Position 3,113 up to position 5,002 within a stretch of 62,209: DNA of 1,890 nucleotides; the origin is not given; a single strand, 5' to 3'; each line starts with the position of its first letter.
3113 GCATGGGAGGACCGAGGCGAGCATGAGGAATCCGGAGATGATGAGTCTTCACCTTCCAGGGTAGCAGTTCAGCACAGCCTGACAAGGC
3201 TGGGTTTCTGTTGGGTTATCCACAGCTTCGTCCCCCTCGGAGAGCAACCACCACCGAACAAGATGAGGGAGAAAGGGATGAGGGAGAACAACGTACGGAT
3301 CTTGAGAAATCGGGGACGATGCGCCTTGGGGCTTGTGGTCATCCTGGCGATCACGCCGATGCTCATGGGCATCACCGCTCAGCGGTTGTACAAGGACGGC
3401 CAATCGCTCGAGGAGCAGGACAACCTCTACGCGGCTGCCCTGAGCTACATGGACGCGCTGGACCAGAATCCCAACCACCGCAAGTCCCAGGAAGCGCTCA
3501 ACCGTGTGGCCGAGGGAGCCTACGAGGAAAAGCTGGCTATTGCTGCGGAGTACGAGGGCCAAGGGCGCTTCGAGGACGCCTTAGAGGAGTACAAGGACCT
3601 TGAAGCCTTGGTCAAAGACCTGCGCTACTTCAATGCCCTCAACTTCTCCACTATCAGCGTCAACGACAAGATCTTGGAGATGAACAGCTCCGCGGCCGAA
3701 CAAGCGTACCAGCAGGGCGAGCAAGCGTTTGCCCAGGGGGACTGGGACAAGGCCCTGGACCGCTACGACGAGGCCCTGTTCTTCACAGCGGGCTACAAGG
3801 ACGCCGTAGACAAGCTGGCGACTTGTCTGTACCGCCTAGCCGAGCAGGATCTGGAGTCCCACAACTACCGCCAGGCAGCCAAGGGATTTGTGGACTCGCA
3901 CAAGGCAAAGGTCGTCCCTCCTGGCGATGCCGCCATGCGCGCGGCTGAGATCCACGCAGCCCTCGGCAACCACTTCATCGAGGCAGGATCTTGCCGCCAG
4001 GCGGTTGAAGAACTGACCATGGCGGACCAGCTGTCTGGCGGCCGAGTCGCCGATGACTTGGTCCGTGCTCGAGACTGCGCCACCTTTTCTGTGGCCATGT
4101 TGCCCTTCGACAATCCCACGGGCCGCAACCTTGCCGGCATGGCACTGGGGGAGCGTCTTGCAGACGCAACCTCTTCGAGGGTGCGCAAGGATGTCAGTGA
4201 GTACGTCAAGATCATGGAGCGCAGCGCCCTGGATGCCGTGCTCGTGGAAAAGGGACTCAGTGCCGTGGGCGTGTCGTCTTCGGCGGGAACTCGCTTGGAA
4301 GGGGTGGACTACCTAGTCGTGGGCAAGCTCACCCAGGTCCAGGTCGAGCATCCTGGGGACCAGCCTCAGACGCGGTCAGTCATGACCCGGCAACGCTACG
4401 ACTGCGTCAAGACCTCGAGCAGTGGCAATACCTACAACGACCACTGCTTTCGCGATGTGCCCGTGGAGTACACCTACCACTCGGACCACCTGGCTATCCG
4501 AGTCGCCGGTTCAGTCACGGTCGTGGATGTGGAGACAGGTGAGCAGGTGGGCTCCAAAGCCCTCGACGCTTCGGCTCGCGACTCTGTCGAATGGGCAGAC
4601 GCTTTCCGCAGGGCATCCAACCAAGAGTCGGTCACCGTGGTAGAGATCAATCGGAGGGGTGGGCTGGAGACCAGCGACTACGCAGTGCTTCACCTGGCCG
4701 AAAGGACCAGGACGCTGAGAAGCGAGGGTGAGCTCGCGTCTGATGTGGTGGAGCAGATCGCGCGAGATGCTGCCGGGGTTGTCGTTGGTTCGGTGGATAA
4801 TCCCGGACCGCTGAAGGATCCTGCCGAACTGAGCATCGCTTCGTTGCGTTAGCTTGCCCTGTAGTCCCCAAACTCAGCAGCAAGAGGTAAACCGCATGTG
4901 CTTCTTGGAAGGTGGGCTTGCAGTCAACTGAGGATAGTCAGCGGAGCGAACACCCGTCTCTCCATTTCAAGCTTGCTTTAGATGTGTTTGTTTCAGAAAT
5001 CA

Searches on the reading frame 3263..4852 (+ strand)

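Call 48: search_protein_families(library=pfam, proteins=[window:3263-4852:+], max_evalue=0.001)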
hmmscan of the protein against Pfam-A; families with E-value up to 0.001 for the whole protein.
window:3263-4852:+ (529 aa): 2 families
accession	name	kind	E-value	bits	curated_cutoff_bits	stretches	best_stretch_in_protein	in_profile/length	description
PF03783.19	CsgG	-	4.4e-05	23.3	20.8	1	274-360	9-102/210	Curli production assembly/transport component CsgG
PF10516.15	SHNi-TPR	-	0.0001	22.2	21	0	188-208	3-23/38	SHNi-TPR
